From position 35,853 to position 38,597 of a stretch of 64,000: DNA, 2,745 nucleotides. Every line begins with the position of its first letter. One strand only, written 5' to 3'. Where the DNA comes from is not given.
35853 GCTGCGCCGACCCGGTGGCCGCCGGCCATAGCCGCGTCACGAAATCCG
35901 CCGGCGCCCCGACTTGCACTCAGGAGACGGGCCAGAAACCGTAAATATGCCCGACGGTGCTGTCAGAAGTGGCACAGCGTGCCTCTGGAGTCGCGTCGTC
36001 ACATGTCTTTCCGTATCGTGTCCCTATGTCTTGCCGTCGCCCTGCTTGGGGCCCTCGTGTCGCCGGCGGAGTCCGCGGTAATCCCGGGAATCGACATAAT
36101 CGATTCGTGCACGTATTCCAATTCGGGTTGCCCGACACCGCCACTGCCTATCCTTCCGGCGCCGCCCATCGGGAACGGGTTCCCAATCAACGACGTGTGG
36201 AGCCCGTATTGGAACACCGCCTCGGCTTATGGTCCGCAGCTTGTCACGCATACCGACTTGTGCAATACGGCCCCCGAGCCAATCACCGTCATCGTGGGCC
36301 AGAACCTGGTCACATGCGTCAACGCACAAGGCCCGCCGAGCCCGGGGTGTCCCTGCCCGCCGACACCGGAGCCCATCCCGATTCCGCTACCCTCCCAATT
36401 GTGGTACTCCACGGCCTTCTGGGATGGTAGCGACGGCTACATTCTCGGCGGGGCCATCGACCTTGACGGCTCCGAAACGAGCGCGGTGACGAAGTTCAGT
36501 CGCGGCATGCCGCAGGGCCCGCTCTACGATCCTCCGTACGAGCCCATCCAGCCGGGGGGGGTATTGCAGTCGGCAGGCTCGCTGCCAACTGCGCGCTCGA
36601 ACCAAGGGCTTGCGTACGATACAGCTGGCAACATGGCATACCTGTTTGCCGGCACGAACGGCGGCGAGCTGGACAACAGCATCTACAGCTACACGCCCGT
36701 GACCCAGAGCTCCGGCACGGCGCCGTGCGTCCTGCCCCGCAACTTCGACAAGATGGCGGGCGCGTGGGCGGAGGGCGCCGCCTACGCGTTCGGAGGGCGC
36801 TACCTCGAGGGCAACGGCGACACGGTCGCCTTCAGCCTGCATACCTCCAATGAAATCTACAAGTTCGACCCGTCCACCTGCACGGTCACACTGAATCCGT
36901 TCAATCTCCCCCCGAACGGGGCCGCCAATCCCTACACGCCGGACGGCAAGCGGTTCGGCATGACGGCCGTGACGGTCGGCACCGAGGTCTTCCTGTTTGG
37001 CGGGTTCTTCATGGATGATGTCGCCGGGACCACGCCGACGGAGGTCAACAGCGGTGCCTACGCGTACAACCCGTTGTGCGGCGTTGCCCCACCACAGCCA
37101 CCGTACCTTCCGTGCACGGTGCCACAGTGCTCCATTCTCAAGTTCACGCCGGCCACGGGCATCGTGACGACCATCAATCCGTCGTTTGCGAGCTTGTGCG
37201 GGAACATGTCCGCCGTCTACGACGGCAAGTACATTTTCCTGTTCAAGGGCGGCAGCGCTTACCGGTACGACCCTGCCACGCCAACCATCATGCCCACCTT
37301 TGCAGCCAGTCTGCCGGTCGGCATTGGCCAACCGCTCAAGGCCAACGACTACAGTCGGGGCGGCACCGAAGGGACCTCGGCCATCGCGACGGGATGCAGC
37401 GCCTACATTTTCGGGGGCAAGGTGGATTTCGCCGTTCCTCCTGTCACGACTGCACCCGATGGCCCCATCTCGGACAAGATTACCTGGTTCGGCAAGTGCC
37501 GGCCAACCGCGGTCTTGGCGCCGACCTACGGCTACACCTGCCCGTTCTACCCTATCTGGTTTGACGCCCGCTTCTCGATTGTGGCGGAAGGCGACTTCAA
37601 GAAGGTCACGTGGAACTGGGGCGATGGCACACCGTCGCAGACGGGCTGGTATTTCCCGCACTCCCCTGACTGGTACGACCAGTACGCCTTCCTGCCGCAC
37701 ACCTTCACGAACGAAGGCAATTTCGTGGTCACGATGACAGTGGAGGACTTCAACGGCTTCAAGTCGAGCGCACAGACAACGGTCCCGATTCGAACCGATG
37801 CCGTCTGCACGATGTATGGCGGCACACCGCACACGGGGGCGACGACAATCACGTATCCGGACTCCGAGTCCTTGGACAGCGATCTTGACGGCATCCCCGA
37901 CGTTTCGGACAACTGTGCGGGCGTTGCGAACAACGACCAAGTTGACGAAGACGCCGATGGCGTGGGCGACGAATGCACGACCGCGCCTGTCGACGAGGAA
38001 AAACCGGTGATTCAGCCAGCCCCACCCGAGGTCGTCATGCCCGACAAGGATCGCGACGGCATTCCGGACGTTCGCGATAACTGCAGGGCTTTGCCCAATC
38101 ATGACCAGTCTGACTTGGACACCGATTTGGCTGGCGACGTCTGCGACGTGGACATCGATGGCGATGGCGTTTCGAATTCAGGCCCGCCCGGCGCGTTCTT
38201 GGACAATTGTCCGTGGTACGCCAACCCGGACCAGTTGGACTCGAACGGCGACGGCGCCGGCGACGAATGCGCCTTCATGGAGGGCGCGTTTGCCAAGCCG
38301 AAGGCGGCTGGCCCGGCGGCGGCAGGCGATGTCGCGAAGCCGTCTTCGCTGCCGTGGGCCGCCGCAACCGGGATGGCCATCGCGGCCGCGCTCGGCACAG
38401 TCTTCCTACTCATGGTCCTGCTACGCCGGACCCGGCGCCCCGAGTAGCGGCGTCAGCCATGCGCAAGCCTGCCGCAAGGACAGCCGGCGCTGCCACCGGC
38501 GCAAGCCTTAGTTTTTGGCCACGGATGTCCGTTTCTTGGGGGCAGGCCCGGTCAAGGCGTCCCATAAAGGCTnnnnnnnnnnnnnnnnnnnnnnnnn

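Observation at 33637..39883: Tandem array of three type-I membrane proteins built from thrombospondin type-3 repeats, two with Kelch propeller plus PKD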

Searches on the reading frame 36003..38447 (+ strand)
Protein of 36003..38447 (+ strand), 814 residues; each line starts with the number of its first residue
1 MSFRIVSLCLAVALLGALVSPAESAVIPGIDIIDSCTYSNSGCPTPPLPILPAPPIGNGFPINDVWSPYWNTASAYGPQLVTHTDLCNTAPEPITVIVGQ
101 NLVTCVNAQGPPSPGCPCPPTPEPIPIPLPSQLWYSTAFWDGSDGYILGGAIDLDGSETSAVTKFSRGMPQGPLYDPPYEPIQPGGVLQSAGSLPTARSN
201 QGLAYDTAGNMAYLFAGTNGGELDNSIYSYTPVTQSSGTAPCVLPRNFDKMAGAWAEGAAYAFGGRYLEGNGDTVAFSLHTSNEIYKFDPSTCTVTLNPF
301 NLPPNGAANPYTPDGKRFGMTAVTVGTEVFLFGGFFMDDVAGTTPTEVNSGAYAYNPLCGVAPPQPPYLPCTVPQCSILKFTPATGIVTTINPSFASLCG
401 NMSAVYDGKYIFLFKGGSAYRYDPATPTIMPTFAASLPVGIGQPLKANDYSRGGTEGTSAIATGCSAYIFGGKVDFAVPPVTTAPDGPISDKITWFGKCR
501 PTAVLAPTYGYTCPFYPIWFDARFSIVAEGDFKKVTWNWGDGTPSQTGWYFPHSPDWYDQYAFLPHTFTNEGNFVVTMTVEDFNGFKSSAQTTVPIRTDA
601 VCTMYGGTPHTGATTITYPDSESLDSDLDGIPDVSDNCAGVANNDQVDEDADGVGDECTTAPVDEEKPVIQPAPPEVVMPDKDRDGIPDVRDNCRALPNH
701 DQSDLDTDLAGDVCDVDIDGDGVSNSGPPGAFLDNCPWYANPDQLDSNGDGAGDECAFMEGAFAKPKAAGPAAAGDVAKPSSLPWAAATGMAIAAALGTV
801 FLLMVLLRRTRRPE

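Call 3: search_protein_families(library=pfam, proteins=[window:36003-38447:+], max_evalue=0.01)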
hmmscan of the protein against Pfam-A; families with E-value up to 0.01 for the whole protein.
window:36003-38447:+ (814 aa): 8 families
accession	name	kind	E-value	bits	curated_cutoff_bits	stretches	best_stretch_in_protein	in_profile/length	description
PF02412.23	TSP_3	-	5.1e-16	58.5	25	3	704-744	2-36/36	Thrombospondin type 3 repeat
PF24681.1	Kelch_KLHDC2_KLHL20_DRC7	-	7.8e-08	32.3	50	1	188-335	41-173/221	KLHDC2/KLHL20/DRC7 Kelch-repeats domain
PF18911.6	PKD_4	-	2.9e-07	30.9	27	1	501-592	4-80/85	PKD domain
PF00801.26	PKD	-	1.7e-05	25.1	23.5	1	523-593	18-77/80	PKD domain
PF24981.1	Beta-prop_ATRN-LZTR1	-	0.00026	20.8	50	1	189-335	139-280/289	Attractin/LZTR1 beta-propeller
PF01344.31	Kelch_1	-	0.0025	17.7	20.1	0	317-357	2-34/46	Kelch motif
PF13415.12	Kelch_3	-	0.0046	17.5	22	0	209-235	1-28/48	Galactose oxidase, central domain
PF13964.12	Kelch_6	-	0.0059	17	25.3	0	261-299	15-44/50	Kelch motif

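Call 10: find_homologous_proteins(query=window:36003-38447:+, max_evalue=0.00001)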
Query window:36003-38447:+ (814 aa): 7 proteins with E <= 0.00001 among 8000 candidates.
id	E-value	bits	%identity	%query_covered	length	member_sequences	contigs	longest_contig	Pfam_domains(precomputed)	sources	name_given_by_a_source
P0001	0.0e+0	1911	100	100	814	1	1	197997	PF02412.24,PF00801.27,PF24681.2,PF18911.7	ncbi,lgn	-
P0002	3.3e-277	940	54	95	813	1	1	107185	PF02412.24,PF00801.27,PF24681.2,PF18911.7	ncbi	ncbi:MAG: thrombospondin type 3 repeat-containing protein [bacterium]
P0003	1.3e-244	832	55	92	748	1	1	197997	PF02412.24,PF00801.27,PF24681.2,PF18911.7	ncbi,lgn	-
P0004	1.6e-199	683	43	93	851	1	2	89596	PF02412.24,PF00801.27,PF24681.2,PF24981.2,PF18911.7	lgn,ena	-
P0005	1.2e-10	58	31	29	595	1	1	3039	PF24996.1,PF13964.13,PF24681.2,PF13415.13,PF24981.2,PF01344.32,PF00041.28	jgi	jgi:hypothetical protein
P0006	3.7e-7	47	28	48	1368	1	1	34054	PF24996.1,PF07646.22,PF13964.13,PF24681.2,PF25523.2,PF13854.13,PF13415.13,PF24981.2,PF01344.32,PF25210.2,PF00041.28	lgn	-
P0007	2.8e-6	44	27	35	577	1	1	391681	PF24996.1,PF13964.13,PF24681.2,PF13415.13,PF24981.2,PF01344.32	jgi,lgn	jgi:hypothetical protein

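Call 15: find_encoding_contigs(protein=P0004, flank=10000, max_places=4)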
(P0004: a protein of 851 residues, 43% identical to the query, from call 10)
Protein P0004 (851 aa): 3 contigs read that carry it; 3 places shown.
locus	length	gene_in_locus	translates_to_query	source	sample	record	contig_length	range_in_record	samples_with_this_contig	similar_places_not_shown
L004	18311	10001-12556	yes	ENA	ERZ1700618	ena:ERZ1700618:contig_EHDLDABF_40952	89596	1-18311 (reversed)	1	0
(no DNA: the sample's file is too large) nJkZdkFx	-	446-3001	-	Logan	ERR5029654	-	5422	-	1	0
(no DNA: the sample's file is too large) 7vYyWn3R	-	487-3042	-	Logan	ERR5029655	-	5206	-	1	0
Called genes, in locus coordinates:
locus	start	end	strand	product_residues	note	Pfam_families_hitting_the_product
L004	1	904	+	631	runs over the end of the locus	PF00587:tRNA-synt_2b (weak), PF03129:HGTP_anticodon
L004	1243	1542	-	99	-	-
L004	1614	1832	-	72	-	-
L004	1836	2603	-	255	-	PF08032:SpoU_sub_bind, PF00588:SpoU_methylase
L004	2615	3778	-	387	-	PF07690:MFS_1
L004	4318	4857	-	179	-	PF13404:HTH_AsnC-type, PF13412:HTH_24, PF01037:AsnC_trans_reg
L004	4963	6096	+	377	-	PF03951:Gln-synt_N, PF00120:Gln-synt_C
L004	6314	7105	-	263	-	PF00227:Proteasome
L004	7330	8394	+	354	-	PF00899:ThiF, PF00581:Rhodanese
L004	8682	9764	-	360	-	PF23435:DUF7121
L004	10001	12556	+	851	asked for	PF24981:Beta-prop_ATRN-LZTR1 (faint), PF24681:Kelch_KLHDC2_KLHL20_DRC7 (weak), PF18911:PKD_4 (weak), PF00801:PKD (weak), PF02412:TSP_3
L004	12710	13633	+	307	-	PF02412:TSP_3 (faint)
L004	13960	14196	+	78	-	-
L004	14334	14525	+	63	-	-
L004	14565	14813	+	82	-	-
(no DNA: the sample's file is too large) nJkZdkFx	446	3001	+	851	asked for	PF24981:Beta-prop_ATRN-LZTR1 (faint), PF24681:Kelch_KLHDC2_KLHL20_DRC7 (weak), PF18911:PKD_4 (weak), PF00801:PKD (weak), PF02412:TSP_3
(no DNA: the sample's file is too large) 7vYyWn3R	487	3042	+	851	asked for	PF24981:Beta-prop_ATRN-LZTR1 (faint), PF24681:Kelch_KLHDC2_KLHL20_DRC7 (weak), PF18911:PKD_4 (weak), PF00801:PKD (weak), PF02412:TSP_3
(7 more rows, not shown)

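Call 32: search_protein_families(library=ncbifam, proteins=[window:36003-38447:+], max_evalue=0.01)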
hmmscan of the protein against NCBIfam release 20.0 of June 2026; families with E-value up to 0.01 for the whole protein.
window:36003-38447:+ (814 aa): 2 families
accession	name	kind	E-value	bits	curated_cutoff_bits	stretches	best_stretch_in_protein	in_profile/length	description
NF047638.1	throspo3_MtsC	equivalog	3.4e-27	95.4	350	2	676-756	190-264/428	cell-cell cohesion MYXO-CTERM protein MtsC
NF045500.1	Omp28_seleno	equivalog_domain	1.3e-15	57.6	200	3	679-715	272-308/377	Omp28-related selenoprotein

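Call 35: predict_structure(alignment_id=A3)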
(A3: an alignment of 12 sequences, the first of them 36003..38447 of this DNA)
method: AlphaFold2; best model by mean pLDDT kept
length: 814 residues; sequences in the alignment: 12
mean_pLDDT: 62.0   pTM: 0.54
mean pLDDT of the five models: 62.0, 60.8, 60.2, 58.8, 54.3
residues with pLDDT >= 90: 139; 70-90: 222; 50-70: 164; < 50: 289
segments of 3 or more residues with pLDDT < 50: 1-125, 169-184, 307-311, 349-374, 442-451, 477-484, 549-562, 603-624, 661-678, 729-731, 759-787, 809-814
pLDDT, mean of each block of 10 residues (from residue 1): 29 39 29 31 29 29 30 24 24 29 30 33 53 91 90 84 74 33 61 95 94 92 92 95 93 94 88 64 93 95 63 67 93 75 51 37 39 66 93 73 87 86 82 75 43 78 81 62 56 71 61 66 54 74 69 31 69 85 68 75 37 31 47 64 67 68 34 41 70 72 65 74 63 66 71 61 31 27 42 68 61 38
secondary structure, 60 per line:
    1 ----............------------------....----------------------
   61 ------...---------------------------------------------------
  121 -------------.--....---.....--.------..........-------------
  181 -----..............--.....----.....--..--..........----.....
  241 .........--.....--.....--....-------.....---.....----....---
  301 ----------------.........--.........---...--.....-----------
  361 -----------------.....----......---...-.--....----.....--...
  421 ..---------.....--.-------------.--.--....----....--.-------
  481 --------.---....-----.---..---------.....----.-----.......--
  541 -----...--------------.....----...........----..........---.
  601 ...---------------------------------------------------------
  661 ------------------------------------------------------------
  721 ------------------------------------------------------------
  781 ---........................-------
elements in order (helices of 4 or more, strands of 3 or more residues): H5-16 H35-38 E137-140 E144-148 E158-167 E186-199 E202-206 E211-215 E222-231 E236-249 E252-256 E259-263 E266-269 E277-281 E285-289 E294-297 E317-325 E328-336 E340-342 H345-349 E378-382 E387-392 E403-406 E411-415 E418-422 E432-436 E459-462 E467-470 E493-496 E517-521 E532-538 E546-548 E563-567 E572-582 E587-596 H600-603 H784-807
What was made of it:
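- On Kelch beta-propeller: AlphaFold model of B has pLDDT above 90 over most of aa 130-345 (call 35).
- On Type-I (single-pass, N-out) membrane protein: The helix of B is also modelled at aa 784-807 (call 35).
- The TSP_3 part of the model has only moderate confidence (pLDDT about 60-70; call 35).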

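Call 37: fold_search(model_id=the predicted structure, library=pdb)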
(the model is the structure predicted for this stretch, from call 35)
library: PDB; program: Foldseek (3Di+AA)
matches with E <= 10: 1416; with E <= 0.001: 414
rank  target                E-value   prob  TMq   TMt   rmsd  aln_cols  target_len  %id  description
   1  8pjz_A                3.2e-14  1.00  0.25  0.68   5.3       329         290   14  Crystal structure of the computationally designed SAKe6EEtal protein (released 2024-07-10)
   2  8pjz_B                3.8e-14  1.00  0.25  0.70   4.6       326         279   14  Crystal structure of the computationally designed SAKe6EEtal protein (released 2024-07-10)
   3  5yy8                  4.5e-14  1.00  0.29  0.80   3.5       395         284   12  Crystal structure of the Kelch domain of human NS1-BP (released 2018-03-14)
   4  8pjt_C                4.7e-14  1.00  0.25  0.66   5.4       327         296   17  Crystal structure of the computationally designed SAKe6DEref protein (released 2024-07-10)
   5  7on7_A                5.2e-14  1.00  0.25  0.72   4.1       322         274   16  Crystal structure of the computationally designed SAKe6BE-L2 protein (released 2022-12-14)
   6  7opu                  6.9e-14  1.00  0.26  0.71   4.8       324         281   17  Self-assembled crystal structure of the computationally designed SAKe6BE-3HH protein (released 2022-12-14)
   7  7on7_B                6.9e-14  1.00  0.25  0.70   5.6       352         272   15  Crystal structure of the computationally designed SAKe6BE-L2 protein (released 2022-12-14)
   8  7onh_B                1.1e-13  1.00  0.26  0.63   5.9       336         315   18  Crystal structure of the computationally designed SAKe6BE-L3 protein (released 2022-12-14)
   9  6n3h_A                1.1e-13  1.00  0.31  0.79   3.7       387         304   12  Crystal structure of Kelch domain of the human NS1 binding protein (released 2018-12-12)
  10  7ong                  1.2e-13  1.00  0.27  0.70   5.0       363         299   16  Crystal structure of the computationally designed SAKe6BE-L1 protein (released 2022-12-14)
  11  6gy5_A                1.2e-13  1.00  0.25  0.69   5.3       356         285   15  Crystal structure of the kelch domain of human KLHL20 in complex with DAPK1 peptide (released 2018-08-08)
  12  8cia_E                1.4e-13  1.00  0.26  0.70   4.4       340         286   15  Crystal structure of the kelch domain of human KLHL20 (released 2023-03-22)
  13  7pvp                  1.4e-13  1.00  0.25  0.69   4.8       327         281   19  Crystal structure of the SAKe6BC designer protein (released 2023-01-18)
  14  5yq4                  1.4e-13  1.00  0.24  0.66   6.5       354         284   14  Crystal structure of kelch domain of KLHL20 (released 2018-11-14)
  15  7k58_C                1.4e-13  1.00  0.30  0.08   9.0       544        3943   13  Structure of outer-arm dyneins bound to microtubule with microtubule binding state 1(MTBS-1) (released 2021-09-29)
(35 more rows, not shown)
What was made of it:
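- On Kelch beta-propeller: All top Foldseek PDB hits are six-bladed Kelch domains (NS1-BP, KLHL20, KEAP1, KLHDC2) at E about 1e-14, probability 1.0 and target TM-score 0.66-0.80 (call 37).
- Checked: However, an AlphaFold model of B matches six-bladed Kelch domains (Foldseek E about 1e-14, TM-score on the target 0.7-0.8; calls 35, 37).
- Kelch fold of B confirmed by structure search (calls 35, 37). Heads such as Kelch propellers are typical interaction modules (call 37). All top structural matches are non-enzymatic six-bladed protein-interaction Kelch domains (call 37), whereas galactose oxidase has seven blades (own knowledge).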

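Call 76: find_related_loci(query=A1, collection=metagenome_contigs, flank=6000)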
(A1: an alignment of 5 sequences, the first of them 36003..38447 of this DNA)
Query A1 (814 aa) in metagenome_contigs; peptide patterns used: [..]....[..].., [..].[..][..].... (x = any residue, [..] = any of these).
99 stretches matched a pattern, but none encodes a relative of the query by tblastn (E <= 1e-3).

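Call 77: find_related_loci(query=window:36003-38447:+, collection=metagenome_contigs, flank=6000)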
Query window:36003-38447:+ (814 aa) in metagenome_contigs; peptide patterns used: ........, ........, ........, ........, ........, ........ (x = any residue, [..] = any of these).
47 stretches matched a pattern; 2 encode a relative of the query (tblastn E <= 1e-3); 2 distinct loci.
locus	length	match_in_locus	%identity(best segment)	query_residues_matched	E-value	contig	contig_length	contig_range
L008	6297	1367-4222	38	625-756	7e-11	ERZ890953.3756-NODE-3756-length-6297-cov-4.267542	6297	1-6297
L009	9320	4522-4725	30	534-614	4e-5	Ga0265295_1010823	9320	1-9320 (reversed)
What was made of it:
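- Tried and rejected: JGI metagenome scans for more family members, with the family alignment and with B alone: only partial TSP_3 or PKD matches (calls 76, 77).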
